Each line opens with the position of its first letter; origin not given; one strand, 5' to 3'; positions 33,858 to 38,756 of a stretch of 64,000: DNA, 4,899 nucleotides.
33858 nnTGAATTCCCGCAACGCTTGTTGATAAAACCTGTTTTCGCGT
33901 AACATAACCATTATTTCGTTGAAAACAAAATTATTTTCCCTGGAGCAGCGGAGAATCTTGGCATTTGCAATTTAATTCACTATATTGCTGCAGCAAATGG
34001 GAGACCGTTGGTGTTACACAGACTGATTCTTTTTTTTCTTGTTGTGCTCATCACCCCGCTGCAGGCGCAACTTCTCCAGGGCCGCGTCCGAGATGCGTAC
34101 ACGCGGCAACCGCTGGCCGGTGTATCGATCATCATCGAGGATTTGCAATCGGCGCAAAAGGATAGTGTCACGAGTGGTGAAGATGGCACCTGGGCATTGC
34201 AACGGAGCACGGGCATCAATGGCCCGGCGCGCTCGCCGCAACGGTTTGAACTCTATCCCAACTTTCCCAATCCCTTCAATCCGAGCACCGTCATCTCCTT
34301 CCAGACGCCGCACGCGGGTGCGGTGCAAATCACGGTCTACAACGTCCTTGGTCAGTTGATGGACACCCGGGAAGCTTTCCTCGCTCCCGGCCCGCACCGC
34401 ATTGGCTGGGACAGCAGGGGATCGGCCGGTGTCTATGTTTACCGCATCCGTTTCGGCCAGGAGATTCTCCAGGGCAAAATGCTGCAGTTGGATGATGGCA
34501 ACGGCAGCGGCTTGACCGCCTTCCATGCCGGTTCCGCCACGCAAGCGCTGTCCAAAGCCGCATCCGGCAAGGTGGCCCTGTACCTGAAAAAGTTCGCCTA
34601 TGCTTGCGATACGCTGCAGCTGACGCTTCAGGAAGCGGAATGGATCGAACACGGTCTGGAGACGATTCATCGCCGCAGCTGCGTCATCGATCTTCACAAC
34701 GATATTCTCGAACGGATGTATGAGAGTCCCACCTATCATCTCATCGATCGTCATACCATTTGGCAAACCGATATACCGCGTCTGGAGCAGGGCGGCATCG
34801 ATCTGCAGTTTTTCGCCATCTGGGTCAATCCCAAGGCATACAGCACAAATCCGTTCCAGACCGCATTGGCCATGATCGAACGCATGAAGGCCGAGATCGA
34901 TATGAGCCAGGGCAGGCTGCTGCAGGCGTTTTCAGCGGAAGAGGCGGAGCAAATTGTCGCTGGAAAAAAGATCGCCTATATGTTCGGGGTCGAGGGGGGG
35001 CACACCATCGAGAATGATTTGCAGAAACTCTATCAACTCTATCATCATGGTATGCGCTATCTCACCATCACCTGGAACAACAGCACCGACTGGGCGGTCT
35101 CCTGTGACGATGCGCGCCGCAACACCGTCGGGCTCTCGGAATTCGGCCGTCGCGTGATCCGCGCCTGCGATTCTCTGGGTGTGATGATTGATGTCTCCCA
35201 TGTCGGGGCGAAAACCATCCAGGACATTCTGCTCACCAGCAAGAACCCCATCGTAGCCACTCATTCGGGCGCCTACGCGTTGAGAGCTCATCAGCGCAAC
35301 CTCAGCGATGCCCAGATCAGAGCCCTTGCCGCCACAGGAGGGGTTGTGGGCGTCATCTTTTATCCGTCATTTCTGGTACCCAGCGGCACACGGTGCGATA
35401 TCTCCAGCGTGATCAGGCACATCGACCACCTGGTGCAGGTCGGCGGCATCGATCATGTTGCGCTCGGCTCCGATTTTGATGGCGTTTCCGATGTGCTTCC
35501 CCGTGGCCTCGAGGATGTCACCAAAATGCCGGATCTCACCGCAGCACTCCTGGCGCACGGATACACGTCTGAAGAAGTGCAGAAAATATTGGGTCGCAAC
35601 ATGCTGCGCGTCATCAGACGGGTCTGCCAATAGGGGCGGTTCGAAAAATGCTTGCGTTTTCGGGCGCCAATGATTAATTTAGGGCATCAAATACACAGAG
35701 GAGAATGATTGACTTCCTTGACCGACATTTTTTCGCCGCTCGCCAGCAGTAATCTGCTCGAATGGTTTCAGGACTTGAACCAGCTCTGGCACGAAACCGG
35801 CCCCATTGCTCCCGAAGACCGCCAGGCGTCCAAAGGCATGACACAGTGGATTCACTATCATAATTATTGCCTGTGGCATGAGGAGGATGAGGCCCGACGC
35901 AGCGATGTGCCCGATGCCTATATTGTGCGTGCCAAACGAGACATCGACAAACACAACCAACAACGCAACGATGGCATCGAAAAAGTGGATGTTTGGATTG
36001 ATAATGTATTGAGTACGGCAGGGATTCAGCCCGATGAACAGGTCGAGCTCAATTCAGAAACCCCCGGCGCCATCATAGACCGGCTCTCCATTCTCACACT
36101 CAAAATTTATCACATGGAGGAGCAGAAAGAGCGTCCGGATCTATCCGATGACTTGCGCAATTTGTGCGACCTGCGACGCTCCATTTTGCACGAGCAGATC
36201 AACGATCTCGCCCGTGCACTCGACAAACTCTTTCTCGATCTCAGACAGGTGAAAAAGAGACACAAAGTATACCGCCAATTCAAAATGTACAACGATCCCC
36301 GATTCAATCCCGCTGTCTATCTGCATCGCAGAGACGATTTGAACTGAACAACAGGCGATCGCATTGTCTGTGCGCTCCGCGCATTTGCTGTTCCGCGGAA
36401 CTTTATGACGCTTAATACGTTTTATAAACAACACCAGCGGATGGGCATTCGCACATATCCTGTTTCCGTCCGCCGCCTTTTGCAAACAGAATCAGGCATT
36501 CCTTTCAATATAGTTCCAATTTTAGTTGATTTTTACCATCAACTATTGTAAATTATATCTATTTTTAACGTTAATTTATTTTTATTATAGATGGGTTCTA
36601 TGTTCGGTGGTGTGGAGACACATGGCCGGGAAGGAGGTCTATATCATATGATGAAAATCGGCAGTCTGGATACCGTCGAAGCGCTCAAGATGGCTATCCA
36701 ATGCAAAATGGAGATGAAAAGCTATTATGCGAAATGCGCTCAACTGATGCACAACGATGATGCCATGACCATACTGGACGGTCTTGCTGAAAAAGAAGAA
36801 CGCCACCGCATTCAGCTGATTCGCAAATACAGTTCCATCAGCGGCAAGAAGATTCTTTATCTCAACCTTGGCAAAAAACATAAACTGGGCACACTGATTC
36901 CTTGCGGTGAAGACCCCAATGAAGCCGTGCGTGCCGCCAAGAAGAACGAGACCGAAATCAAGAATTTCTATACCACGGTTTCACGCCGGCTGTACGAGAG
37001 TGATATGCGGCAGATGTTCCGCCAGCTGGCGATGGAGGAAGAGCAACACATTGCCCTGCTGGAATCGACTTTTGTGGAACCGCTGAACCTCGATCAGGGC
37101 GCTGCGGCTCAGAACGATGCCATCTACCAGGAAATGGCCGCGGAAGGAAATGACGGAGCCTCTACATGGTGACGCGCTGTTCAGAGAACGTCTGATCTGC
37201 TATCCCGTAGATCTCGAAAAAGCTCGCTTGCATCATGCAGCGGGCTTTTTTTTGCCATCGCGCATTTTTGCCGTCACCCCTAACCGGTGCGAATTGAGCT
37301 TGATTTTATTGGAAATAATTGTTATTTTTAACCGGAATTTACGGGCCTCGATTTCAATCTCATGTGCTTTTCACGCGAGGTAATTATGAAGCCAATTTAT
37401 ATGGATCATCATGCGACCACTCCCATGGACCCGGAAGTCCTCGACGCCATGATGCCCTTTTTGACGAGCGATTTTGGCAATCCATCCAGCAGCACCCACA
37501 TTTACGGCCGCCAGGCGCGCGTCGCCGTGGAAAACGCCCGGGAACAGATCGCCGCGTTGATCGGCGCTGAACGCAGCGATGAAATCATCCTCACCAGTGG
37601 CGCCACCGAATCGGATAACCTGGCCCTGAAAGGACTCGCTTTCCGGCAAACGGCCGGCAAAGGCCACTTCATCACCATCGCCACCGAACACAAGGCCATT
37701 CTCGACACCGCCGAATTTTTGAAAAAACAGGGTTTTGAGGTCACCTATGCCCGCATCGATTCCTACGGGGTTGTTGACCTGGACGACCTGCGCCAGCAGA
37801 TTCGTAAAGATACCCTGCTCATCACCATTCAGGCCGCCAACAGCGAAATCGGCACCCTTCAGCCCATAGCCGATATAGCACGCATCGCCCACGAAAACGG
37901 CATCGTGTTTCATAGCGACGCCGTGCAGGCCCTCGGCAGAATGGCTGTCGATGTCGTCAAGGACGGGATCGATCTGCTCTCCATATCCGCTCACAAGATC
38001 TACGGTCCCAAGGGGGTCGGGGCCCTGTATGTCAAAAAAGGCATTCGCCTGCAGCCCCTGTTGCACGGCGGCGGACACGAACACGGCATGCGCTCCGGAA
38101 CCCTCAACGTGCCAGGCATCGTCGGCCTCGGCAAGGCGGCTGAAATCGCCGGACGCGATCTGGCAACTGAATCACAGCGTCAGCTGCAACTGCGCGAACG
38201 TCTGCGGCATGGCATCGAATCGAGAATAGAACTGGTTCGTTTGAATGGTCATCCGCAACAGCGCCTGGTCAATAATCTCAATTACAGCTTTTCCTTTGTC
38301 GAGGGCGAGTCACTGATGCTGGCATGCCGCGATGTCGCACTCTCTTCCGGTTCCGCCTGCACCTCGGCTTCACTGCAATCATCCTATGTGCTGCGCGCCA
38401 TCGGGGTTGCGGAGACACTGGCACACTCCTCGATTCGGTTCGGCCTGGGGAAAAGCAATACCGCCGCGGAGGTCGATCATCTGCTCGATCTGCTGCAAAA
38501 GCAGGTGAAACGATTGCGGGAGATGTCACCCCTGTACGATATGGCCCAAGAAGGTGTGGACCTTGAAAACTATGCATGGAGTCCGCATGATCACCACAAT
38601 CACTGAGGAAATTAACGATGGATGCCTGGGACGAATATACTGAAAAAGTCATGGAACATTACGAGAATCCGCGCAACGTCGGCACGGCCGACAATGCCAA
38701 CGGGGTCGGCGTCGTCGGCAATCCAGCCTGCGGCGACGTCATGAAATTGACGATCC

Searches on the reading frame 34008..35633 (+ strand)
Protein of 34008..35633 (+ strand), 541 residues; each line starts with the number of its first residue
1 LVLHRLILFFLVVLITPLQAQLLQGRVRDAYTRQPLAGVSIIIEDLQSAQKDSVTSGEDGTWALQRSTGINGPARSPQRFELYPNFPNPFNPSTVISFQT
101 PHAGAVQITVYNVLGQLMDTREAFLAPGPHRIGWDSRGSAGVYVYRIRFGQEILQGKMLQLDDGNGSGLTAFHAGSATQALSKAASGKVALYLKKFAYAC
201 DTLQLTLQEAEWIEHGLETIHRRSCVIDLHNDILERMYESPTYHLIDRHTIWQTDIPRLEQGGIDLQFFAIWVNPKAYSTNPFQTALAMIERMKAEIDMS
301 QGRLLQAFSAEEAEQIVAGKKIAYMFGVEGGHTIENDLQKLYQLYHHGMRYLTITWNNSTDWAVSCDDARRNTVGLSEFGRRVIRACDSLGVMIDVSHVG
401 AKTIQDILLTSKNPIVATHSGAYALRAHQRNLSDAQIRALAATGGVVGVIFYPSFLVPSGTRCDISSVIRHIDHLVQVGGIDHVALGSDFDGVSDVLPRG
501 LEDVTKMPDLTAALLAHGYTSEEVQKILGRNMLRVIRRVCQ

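Call 66: search_protein_families(library=pfam, proteins=[window:34008-35633:+], max_evalue=0.001)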
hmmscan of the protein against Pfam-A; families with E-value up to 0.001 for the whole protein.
window:34008-35633:+ (541 aa): 3 families
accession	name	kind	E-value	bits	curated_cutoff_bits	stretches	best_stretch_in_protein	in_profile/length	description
PF01244.27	Peptidase_M19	-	6.2e-104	348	26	1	220-537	2-318/319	Membrane dipeptidase (Peptidase family M19)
PF13620.12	CarboxypepD_reg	-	1.9e-05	25.4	32.3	1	23-65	2-43/82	Carboxypeptidase regulatory-like domain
PF18962.6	Por_Secre_tail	-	0.00059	20.5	27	0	86-151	2-66/75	Secretion system C-terminal sorting domain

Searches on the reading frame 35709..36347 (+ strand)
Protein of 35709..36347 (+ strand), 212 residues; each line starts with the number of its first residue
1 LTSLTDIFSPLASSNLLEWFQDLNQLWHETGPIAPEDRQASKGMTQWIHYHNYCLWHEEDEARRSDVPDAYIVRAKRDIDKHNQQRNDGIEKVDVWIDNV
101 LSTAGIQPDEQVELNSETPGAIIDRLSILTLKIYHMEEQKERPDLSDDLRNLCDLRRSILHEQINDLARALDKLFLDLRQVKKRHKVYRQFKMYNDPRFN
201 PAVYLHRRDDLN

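Call 66: search_protein_families(library=pfam, proteins=[window:35709-36347:+], max_evalue=0.001)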
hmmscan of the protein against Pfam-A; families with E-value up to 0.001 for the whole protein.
window:35709-36347:+ (212 aa): 1 family
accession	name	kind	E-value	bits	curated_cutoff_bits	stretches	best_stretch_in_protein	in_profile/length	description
PF14063.11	DUF4254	-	1.7e-45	154.8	27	1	49-187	8-144/144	Protein of unknown function (DUF4254)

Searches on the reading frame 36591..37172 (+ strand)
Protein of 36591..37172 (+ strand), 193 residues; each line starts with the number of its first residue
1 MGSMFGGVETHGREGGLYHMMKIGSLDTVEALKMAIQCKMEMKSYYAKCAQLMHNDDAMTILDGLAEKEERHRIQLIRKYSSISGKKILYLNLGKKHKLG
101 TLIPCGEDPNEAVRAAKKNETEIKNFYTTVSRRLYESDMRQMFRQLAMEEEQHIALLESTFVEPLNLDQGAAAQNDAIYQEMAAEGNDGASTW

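Call 66: search_protein_families(library=pfam, proteins=[window:36591-37172:+], max_evalue=0.001)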
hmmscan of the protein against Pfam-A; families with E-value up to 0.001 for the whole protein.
window:36591-37172:+ (193 aa): 1 family
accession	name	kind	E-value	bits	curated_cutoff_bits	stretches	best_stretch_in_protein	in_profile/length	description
PF02915.23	Rubrerythrin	-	1.1e-06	29.5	22.8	1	30-158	1-134/137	Rubrerythrin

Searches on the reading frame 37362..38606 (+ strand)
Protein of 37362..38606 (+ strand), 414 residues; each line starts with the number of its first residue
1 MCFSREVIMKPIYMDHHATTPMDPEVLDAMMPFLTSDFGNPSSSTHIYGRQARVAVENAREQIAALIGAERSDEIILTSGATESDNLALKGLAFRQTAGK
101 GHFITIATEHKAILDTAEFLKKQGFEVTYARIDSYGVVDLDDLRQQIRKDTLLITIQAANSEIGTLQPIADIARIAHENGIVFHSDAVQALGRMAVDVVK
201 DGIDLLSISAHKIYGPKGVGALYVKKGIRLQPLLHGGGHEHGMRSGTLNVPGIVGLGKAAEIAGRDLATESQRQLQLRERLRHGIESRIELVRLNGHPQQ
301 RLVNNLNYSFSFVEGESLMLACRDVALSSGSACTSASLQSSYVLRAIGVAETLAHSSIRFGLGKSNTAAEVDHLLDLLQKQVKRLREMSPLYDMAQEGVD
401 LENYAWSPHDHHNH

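Call 66: search_protein_families(library=pfam, proteins=[window:37362-38606:+], max_evalue=0.001)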
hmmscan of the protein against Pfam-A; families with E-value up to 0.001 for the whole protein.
window:37362-38606:+ (414 aa): 3 families
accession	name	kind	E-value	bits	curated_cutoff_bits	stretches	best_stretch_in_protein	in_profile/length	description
PF00266.25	Aminotran_5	-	1.8e-81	274.4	21.5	1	12-374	1-371/371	Aminotransferase class-V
PF01212.27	Beta_elim_lyase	-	4.5e-05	23.3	27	1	58-274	36-262/288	Beta-eliminating lyase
PF01053.26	Cys_Met_Meta_PP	-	0.00047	19.3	27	1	42-212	40-198/381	Cys/Met metabolism PLP-dependent enzyme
